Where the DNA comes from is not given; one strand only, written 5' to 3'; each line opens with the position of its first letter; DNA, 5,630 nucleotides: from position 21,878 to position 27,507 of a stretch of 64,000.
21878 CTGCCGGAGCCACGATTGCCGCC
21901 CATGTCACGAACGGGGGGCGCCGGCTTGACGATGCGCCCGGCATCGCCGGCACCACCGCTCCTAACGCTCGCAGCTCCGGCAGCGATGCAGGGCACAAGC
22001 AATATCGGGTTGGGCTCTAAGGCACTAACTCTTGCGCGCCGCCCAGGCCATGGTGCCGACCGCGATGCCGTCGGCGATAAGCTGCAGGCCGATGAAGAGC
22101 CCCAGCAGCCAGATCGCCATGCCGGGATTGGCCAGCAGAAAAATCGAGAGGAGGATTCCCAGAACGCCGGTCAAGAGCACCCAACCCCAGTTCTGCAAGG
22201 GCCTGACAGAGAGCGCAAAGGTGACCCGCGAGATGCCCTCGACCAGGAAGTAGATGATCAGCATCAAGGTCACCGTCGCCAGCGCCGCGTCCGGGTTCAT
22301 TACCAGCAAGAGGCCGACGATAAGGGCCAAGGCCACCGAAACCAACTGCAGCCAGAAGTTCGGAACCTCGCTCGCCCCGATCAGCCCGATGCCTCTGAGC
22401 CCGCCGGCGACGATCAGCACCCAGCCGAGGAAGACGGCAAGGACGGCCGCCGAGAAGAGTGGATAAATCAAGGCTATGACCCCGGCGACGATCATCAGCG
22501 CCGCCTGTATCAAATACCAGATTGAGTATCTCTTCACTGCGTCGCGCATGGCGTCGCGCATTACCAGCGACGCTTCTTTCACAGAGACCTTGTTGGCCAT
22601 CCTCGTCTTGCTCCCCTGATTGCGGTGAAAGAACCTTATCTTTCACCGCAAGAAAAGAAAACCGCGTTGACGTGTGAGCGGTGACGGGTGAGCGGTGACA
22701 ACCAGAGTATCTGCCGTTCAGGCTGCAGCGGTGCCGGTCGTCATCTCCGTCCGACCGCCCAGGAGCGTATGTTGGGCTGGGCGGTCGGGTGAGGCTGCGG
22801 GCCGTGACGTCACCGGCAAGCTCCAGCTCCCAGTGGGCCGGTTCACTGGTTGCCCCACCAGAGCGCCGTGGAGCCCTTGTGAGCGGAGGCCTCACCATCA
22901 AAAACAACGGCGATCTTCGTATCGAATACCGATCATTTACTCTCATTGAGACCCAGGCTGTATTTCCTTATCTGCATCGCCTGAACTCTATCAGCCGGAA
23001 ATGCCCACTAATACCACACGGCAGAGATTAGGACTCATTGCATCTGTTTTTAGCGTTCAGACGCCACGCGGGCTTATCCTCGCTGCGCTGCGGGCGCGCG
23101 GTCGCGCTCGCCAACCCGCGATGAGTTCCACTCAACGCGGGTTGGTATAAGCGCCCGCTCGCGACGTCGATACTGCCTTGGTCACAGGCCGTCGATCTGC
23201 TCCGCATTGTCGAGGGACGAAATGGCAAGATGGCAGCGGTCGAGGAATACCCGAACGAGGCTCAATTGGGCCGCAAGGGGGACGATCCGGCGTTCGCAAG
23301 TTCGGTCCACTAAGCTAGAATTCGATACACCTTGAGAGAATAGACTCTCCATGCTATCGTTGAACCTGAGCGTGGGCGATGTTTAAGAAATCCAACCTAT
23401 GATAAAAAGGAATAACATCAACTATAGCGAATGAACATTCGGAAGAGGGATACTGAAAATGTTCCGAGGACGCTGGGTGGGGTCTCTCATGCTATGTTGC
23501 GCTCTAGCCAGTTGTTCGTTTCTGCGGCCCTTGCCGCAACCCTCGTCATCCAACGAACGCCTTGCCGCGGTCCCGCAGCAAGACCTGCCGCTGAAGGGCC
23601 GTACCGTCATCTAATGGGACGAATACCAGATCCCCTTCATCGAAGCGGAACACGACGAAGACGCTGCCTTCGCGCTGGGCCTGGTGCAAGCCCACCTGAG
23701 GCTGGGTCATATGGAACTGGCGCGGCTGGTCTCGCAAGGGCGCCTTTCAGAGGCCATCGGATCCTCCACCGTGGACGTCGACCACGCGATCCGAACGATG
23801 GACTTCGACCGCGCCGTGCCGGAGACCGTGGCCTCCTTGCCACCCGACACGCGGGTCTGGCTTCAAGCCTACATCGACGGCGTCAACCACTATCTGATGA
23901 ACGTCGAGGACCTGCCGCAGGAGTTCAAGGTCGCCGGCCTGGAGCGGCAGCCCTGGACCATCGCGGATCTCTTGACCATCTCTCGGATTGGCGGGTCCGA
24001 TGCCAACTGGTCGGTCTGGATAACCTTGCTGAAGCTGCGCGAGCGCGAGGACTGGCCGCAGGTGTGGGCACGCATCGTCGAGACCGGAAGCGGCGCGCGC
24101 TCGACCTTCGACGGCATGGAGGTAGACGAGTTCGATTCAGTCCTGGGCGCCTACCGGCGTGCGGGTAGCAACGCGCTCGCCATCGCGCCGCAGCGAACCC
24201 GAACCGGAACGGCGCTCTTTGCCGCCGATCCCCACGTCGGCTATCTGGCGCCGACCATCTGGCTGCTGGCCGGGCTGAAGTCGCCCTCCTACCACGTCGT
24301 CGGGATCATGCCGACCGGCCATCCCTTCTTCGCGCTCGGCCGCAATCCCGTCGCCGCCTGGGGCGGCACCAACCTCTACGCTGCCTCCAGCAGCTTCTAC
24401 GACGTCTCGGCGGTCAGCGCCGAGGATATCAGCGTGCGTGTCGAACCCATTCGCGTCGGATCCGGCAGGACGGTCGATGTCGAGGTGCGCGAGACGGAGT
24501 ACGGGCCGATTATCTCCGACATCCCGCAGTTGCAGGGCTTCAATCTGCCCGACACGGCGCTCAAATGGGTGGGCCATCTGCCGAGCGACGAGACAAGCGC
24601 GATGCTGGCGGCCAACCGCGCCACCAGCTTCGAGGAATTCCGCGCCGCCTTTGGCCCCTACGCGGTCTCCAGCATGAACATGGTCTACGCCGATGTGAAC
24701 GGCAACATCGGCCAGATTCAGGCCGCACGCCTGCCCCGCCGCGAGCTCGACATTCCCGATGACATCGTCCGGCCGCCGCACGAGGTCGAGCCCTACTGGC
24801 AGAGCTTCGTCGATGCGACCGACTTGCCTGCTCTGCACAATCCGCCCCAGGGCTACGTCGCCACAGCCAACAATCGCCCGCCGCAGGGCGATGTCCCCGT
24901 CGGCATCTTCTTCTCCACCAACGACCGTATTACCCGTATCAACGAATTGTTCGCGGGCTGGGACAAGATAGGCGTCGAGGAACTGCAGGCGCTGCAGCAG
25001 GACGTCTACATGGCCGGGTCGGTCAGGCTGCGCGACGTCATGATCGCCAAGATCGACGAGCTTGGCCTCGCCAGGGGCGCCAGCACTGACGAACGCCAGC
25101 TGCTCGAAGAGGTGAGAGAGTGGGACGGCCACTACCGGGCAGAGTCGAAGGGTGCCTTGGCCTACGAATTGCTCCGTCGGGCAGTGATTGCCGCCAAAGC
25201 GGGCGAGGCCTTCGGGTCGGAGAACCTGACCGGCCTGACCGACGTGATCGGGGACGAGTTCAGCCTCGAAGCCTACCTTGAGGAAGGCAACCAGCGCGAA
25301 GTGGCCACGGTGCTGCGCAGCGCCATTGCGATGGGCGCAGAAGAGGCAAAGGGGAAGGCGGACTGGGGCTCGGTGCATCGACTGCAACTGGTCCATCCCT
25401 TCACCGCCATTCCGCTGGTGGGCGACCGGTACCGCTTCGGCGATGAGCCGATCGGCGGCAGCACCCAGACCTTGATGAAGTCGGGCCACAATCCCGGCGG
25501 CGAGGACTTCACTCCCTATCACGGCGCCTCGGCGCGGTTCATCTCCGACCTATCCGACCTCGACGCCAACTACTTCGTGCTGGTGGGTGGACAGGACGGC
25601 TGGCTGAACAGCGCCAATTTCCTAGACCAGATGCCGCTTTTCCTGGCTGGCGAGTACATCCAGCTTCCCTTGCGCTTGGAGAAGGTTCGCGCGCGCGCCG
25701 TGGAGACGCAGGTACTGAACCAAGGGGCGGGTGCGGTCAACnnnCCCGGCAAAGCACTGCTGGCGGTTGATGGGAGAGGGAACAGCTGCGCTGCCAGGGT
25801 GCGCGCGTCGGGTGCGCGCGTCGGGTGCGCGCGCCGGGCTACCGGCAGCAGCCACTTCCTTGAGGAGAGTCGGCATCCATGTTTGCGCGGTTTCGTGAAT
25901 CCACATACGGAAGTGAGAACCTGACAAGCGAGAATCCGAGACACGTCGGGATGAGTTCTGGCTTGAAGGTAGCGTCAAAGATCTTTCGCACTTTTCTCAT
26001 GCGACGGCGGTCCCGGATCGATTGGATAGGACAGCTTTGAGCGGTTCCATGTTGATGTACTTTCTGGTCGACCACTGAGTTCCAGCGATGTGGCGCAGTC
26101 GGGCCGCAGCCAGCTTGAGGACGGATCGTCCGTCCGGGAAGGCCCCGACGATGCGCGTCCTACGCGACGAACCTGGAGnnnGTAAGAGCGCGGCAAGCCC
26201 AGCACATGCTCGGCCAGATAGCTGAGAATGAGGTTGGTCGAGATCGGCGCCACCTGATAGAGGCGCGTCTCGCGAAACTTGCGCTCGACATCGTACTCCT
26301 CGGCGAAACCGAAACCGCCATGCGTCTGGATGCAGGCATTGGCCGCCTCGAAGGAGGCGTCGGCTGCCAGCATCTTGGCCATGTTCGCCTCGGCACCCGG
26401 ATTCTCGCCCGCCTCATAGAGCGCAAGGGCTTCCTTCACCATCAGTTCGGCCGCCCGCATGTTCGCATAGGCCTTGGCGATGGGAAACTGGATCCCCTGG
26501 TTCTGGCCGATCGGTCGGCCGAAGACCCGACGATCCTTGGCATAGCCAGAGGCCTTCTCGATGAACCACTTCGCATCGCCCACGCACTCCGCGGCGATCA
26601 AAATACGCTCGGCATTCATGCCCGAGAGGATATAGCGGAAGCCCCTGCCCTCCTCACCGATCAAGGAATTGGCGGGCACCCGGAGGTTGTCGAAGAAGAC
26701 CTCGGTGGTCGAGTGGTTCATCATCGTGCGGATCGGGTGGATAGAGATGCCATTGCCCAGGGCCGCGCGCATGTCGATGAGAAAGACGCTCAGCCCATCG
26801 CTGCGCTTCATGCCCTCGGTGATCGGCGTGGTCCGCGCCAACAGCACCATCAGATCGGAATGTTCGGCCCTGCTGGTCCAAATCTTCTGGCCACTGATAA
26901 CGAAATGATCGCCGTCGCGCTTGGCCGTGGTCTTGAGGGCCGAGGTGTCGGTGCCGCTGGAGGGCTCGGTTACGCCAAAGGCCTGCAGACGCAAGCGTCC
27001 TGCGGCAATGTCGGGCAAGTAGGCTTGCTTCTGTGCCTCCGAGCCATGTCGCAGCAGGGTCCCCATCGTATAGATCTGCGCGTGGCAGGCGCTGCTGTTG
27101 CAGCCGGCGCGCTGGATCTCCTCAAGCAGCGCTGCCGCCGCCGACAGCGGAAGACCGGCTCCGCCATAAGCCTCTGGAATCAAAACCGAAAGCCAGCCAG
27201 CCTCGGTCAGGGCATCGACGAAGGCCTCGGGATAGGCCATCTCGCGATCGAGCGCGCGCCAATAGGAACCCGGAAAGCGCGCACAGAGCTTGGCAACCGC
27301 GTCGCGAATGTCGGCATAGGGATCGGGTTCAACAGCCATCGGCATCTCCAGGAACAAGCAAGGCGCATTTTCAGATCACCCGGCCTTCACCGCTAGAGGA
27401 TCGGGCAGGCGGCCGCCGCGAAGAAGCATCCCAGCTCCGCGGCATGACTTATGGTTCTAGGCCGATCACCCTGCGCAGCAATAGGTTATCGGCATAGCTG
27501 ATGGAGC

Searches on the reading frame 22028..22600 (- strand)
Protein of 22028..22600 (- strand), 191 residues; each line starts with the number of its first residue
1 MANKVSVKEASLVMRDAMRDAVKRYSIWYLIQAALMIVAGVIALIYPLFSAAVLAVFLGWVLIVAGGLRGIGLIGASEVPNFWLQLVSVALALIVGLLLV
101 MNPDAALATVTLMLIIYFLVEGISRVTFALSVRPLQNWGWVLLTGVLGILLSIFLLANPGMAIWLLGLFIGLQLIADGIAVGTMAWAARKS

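Call 10: search_protein_families(library=pfam, proteins=[window:22028-22600:-])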
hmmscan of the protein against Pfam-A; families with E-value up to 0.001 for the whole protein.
window:22028-22600:- (191 aa): 1 family
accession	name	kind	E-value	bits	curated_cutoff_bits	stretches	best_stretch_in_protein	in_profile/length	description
PF03729.18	DUF308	-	1.6e-18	67.1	25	3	32-100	2-72/73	Short repeat of unknown function (DUF308)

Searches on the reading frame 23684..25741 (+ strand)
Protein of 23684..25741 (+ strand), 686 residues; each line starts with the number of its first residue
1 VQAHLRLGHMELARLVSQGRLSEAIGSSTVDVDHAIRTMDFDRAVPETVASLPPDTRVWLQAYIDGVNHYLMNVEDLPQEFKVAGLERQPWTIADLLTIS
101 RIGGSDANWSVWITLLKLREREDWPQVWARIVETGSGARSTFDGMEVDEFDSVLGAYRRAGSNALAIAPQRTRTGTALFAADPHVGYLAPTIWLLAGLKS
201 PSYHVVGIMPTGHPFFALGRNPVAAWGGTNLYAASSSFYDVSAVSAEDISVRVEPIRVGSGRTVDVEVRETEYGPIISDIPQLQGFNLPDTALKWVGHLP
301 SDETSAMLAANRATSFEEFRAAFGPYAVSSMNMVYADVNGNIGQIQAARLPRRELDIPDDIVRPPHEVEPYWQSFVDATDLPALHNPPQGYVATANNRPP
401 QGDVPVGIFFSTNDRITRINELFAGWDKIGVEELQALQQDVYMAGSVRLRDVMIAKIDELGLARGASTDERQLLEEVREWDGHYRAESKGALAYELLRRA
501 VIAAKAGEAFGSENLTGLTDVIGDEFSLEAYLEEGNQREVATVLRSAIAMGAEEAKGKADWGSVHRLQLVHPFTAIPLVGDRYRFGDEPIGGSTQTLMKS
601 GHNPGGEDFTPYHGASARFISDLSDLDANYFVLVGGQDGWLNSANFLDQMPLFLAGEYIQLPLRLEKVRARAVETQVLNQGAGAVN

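Call 10: search_protein_families(library=pfam, proteins=[window:23684-25741:+])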
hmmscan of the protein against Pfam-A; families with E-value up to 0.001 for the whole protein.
window:23684-25741:+ (686 aa): 1 family
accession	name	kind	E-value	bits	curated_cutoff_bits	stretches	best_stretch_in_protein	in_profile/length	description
PF01804.23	Penicil_amidase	-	7.3e-135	452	21.3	1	2-669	30-674/675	Penicillin amidase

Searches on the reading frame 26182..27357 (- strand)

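Call 10: search_protein_families(library=pfam, proteins=[window:26182-27357:-])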
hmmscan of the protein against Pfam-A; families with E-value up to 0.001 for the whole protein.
window:26182-27357:- (392 aa): 4 families
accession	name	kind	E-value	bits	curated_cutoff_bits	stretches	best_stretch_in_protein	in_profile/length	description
PF00441.29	Acyl-CoA_dh_1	-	1.1e-35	123.4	22.4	1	237-370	1-134/150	Acyl-CoA dehydrogenase, C-terminal domain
PF02771.21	Acyl-CoA_dh_N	-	2.1e-22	80.1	22.9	1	16-120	6-112/113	Acyl-CoA dehydrogenase, N-terminal domain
PF02770.24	Acyl-CoA_dh_M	-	1.3e-21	77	33.3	1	126-224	1-96/97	Acyl-CoA dehydrogenase, middle domain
PF08028.16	Acyl-CoA_dh_2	-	4.9e-15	56.4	22.7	1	253-365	2-124/134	Acyl-CoA dehydrogenase, C-terminal domain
